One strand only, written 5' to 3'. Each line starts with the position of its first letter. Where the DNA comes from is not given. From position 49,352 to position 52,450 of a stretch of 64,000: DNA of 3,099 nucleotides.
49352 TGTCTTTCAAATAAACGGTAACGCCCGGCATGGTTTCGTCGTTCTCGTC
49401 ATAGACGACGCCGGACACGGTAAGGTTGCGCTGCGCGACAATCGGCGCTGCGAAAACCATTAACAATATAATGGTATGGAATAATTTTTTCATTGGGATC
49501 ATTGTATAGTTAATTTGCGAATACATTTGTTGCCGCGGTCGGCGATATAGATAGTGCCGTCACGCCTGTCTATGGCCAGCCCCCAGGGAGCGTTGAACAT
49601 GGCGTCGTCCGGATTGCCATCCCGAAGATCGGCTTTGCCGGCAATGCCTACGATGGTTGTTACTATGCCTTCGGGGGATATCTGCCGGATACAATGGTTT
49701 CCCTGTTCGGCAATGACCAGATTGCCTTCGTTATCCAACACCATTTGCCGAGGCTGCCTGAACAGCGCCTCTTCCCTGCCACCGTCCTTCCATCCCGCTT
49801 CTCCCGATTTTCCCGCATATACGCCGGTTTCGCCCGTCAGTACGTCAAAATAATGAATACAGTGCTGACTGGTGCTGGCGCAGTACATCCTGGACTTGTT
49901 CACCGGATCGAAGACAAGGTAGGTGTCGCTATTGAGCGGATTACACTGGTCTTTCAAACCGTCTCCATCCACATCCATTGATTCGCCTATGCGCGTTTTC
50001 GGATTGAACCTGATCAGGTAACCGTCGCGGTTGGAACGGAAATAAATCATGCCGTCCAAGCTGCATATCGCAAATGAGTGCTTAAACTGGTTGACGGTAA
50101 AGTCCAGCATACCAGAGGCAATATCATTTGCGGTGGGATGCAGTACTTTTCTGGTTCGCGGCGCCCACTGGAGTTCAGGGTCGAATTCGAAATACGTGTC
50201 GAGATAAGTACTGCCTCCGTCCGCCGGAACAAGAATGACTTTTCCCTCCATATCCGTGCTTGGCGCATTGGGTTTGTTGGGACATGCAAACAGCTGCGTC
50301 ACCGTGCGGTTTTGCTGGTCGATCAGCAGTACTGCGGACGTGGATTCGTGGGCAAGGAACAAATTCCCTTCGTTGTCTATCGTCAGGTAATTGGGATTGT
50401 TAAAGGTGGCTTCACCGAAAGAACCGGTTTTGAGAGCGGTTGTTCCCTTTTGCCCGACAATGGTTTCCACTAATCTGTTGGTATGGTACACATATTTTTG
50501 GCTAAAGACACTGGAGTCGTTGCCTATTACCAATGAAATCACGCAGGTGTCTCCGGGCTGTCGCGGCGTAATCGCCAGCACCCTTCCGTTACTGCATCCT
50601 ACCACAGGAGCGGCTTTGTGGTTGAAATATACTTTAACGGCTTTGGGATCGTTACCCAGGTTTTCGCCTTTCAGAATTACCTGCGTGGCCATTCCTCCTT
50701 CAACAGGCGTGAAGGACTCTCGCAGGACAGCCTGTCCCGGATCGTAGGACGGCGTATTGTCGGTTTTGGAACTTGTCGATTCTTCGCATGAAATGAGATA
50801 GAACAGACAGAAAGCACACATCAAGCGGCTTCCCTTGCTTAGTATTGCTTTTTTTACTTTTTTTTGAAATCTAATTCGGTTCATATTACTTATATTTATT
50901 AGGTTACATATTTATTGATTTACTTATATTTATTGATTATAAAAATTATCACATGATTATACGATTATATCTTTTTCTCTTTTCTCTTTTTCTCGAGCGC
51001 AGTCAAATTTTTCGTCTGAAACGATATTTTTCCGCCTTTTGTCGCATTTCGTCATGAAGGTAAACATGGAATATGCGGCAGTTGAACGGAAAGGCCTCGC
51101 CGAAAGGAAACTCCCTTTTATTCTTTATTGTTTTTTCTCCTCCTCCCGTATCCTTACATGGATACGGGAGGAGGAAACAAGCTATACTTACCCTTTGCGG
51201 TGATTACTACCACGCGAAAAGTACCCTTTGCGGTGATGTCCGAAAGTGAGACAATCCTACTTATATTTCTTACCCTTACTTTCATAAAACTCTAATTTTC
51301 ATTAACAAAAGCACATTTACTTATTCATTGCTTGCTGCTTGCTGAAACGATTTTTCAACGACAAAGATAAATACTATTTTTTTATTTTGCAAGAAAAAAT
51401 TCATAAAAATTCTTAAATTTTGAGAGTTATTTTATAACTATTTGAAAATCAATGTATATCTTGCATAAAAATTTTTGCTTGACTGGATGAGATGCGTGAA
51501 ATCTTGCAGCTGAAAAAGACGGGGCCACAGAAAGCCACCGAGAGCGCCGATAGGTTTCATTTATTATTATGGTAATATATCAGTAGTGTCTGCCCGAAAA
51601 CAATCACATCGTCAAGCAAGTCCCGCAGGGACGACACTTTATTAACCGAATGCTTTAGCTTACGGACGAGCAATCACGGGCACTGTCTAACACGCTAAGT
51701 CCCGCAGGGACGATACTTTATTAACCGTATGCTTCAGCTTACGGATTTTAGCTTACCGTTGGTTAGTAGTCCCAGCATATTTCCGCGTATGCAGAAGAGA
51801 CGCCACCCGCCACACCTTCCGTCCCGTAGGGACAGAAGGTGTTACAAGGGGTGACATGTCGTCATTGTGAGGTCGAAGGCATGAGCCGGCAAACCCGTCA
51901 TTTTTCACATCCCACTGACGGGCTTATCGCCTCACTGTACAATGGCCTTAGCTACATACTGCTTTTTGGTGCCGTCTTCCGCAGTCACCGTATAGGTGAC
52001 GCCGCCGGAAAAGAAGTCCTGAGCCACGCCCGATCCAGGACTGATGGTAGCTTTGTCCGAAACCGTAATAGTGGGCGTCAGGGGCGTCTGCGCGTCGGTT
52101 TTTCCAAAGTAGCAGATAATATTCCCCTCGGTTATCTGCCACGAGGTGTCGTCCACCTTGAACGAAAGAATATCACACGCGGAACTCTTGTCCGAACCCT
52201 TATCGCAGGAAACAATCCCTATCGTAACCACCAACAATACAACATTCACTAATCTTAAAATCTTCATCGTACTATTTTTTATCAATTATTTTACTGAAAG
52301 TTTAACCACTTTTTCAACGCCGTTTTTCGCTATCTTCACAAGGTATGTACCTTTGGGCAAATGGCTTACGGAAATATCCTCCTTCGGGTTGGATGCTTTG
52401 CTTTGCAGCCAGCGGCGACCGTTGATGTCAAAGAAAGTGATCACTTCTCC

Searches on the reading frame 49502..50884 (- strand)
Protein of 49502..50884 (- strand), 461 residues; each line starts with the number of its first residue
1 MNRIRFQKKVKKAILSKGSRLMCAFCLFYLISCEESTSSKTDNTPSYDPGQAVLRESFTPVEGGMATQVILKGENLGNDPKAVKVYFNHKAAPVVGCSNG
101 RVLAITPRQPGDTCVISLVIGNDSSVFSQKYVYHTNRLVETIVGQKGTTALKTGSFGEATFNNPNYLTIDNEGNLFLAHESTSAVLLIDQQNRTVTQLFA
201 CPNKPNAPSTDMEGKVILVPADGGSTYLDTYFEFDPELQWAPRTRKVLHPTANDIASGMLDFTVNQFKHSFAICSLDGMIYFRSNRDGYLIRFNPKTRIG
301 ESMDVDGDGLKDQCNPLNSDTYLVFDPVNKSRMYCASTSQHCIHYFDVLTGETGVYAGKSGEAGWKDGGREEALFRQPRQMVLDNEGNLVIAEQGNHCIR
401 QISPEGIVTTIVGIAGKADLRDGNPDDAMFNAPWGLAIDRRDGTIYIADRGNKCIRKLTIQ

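Call 12: search_protein_families(library=pfam, proteins=[window:49502-50884:-], max_evalue=0.01)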
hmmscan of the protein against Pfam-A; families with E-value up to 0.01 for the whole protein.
window:49502-50884:- (461 aa): 5 families
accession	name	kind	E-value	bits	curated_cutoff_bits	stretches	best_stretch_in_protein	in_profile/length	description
PF01436.27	NHL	-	8.3e-14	51.3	20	2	430-457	1-27/28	NHL repeat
PF25021.1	TEN_NHL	-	5.2e-08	32.7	27.1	0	367-416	132-180/357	Teneurin NHL domain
PF08450.18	SGL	-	2.6e-07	30.9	26.3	1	323-412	139-220/246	SMP-30/Gluconolactonase/LRE-like region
PF01833.30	TIG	-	4.9e-06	26.9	20.9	1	58-130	6-81/84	IPT/TIG domain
PF22701.2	Mala_s_1-like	-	0.0099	16.1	27.5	0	376-411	88-124/195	Mal s 1 allergenic protein-like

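Call 78: find_homologous_proteins(query=window:49502-50884:-, max_evalue=1e-60)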
Query window:49502-50884:- (461 aa): 172 proteins with E <= 1e-60 among 6099 candidates; the best 120 are listed.
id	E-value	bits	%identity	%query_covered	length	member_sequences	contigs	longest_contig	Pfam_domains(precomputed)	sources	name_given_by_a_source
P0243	0.0e+0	1073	100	100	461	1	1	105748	PF01833.31,PF01436.28,PF25021.2,PF08450.19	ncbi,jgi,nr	ncbi:MAG: IPT/TIG domain-containing protein [Bacteroidales bacterium]|jgi:sugar lactone lactonase Yv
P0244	2.3e-264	895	81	100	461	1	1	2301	PF01833.31,PF01436.28,PF25021.2,PF08450.19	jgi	jgi:hypothetical protein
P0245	8.4e-234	795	73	97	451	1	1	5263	PF01833.31,PF01436.28,PF25021.2,PF08450.19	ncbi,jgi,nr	ncbi:MAG: IPT/TIG domain-containing protein [Tannerella sp.]|jgi:hypothetical protein|nr:IPT/TIG dom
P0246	1.8e-222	757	69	100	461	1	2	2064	PF01833.31,PF01436.28,PF25021.2,PF08450.19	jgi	-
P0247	1.5e-216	738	70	96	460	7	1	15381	PF01833.31,PF01436.28,PF25021.2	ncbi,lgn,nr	ncbi:MAG: IPT/TIG domain-containing protein [Tannerella sp.]|nr:IPT/TIG domain-containing protein [T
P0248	1.7e-215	734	70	93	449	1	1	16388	PF01833.31,PF01436.28,PF25021.2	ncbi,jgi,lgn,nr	ncbi:MAG: IPT/TIG domain-containing protein [Tannerella sp.]|jgi:hypothetical protein|nr:IPT/TIG dom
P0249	1.3e-214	731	68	98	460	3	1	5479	PF01833.31,PF01436.28,PF25021.2,PF08450.19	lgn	-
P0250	9.5e-199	679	64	96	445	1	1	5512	PF01833.31,PF01436.28,PF25021.2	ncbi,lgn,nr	ncbi:cell surface protein [Bacteroidia bacterium]|nr:cell surface protein [Bacteroidia bacterium]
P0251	6.8e-190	650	60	100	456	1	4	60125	PF01833.31,PF01436.28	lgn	-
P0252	2.3e-188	645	63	96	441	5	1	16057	PF01833.31,PF01436.28,PF25021.2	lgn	-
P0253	8.0e-186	636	62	95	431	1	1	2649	PF01833.31,PF01436.28,PF25021.2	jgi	jgi:hypothetical protein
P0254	3.2e-184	631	60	96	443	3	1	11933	PF01833.31,PF01436.28,PF25021.2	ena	-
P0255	2.2e-182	625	60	98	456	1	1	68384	PF01833.31,PF01436.28,PF25021.2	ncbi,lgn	ncbi:MAG: IPT/TIG domain-containing protein [Proteiniphilum sp.]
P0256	2.5e-182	625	61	94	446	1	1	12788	PF01833.31,PF01436.28,PF25021.2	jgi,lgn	jgi:hypothetical protein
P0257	7.2e-182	623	61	96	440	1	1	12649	PF01833.31,PF01436.28,PF25021.2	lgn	-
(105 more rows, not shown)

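Call 79: find_encoding_contigs(protein=P0244, flank=10000, max_places=3)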
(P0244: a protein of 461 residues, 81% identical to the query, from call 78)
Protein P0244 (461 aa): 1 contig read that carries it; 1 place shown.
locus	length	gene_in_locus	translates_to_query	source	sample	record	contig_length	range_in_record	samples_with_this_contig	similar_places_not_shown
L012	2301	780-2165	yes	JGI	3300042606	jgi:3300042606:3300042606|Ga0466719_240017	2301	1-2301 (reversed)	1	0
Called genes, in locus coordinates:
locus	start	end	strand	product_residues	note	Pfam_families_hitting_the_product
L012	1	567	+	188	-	?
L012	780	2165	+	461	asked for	PF01833:TIG (faint), PF25021:TEN_NHL (faint), PF08450:SGL (faint), PF01436:NHL (faint)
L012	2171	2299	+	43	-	?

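Call 80: find_encoding_contigs(protein=P0245, flank=10000, max_places=3)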
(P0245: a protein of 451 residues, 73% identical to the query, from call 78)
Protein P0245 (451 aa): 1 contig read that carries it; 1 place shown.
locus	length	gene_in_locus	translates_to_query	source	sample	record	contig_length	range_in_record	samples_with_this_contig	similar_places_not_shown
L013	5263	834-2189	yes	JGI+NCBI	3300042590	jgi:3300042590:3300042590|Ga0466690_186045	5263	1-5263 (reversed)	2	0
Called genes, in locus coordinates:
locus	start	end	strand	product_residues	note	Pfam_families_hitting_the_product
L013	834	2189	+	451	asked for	PF01833:TIG (weak), PF08450:SGL (faint), PF25021:TEN_NHL (faint), PF01436:NHL (weak)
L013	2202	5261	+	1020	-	PF13620:CarboxypepD_reg, PF13715:CarbopepD_reg_2, PF07715:Plug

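Call 81: find_encoding_contigs(protein=P0243, flank=10000, max_places=3)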
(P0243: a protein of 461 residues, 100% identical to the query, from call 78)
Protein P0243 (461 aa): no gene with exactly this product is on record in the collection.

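Call 89: find_encoding_contigs(protein=P0248, flank=10000, max_places=6)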
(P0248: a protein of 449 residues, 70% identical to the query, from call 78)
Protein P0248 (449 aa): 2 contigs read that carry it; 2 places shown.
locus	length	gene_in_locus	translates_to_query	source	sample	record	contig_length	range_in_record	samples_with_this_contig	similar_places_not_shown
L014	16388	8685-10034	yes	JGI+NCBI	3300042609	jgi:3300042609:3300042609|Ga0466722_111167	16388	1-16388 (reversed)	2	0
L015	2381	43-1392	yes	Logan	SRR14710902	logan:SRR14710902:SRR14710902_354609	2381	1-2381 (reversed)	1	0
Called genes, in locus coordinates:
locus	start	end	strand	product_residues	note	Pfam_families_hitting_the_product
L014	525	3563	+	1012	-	PF13620:CarboxypepD_reg, PF13715:CarbopepD_reg_2, PF07715:Plug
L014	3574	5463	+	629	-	PF14322:SusD-like_3, PF07980:SusD_RagB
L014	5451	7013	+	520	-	PF08522:BT_3987-like_N, PF00754:F5_F8_type_C (faint)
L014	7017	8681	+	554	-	PF00884:Sulfatase, PF01663:Phosphodiest (faint), PF16347:SGSH_C (faint), PF14707:Sulfatase_C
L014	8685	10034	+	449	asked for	PF01833:TIG (weak), PF25021:TEN_NHL (faint), PF01436:NHL (weak)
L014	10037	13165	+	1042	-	PF13620:CarboxypepD_reg, PF13715:CarbopepD_reg_2, PF07715:Plug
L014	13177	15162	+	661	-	PF14322:SusD-like_3, PF07980:SusD_RagB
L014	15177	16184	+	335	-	PF16343:DUF4973 (weak), PF08522:BT_3987-like_N, PF14274:BT_3044-like_C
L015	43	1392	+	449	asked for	PF01833:TIG (weak), PF25021:TEN_NHL (faint), PF01436:NHL (weak)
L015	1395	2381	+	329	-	?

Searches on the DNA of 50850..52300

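Call 61: search_rna_families(source=window, start=50850, end=52300, threshold=evalue, max_evalue=1)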
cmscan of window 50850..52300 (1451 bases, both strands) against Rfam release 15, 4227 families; matches with E-value up to 1: 8.
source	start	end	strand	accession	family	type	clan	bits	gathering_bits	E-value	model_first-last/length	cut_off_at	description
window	51698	51744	-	RF01687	Acido-Lenti-1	Gene; sRNA;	-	25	37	0.0037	1-46/46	no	Acido-Lenti-1 RNA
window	51027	51094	+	RF01012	mir-628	Gene; miRNA;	-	24.2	75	0.018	1-77/77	no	mir-628 microRNA precursor family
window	51137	51176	+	RF03872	MIR6426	Gene; miRNA;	-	24.1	96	0.061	1-84/84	no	MIR6426 microRNA precursor family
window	51126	51186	+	RF04240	mir-4716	Gene; miRNA;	-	23.6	76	0.048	1-84/84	no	mir-4716 microRNA precursor family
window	51132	51181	-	RF04240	mir-4716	Gene; miRNA;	-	23.5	76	0.051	1-84/84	no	mir-4716 microRNA precursor family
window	51126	51186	+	RF03658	mir-2300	Gene; miRNA;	-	23.2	90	0.067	1-74/74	no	mir-2300 microRNA precursor family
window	51139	51174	-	RF03658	mir-2300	Gene; miRNA;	-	21.7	90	0.17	1-74/74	no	mir-2300 microRNA precursor family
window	51619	51665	-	RF01687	Acido-Lenti-1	Gene; sRNA;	-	17.2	37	0.48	1-46/46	no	Acido-Lenti-1 RNA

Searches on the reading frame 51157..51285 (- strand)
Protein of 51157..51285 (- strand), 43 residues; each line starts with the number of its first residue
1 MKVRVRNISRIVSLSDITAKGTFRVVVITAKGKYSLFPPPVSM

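Call 44: search_protein_representatives(protein=window:51157-51285:-)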
Query: 43 residues. Proteins with E-value up to 0.001 (for the whole library): 2; up to 1e-10: 0; up to 1e-30: 0. The best 2 are listed.
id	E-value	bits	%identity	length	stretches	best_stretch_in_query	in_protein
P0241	9.9e-07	43.9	40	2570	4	6-29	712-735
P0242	1.4e-06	43.4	41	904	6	14-39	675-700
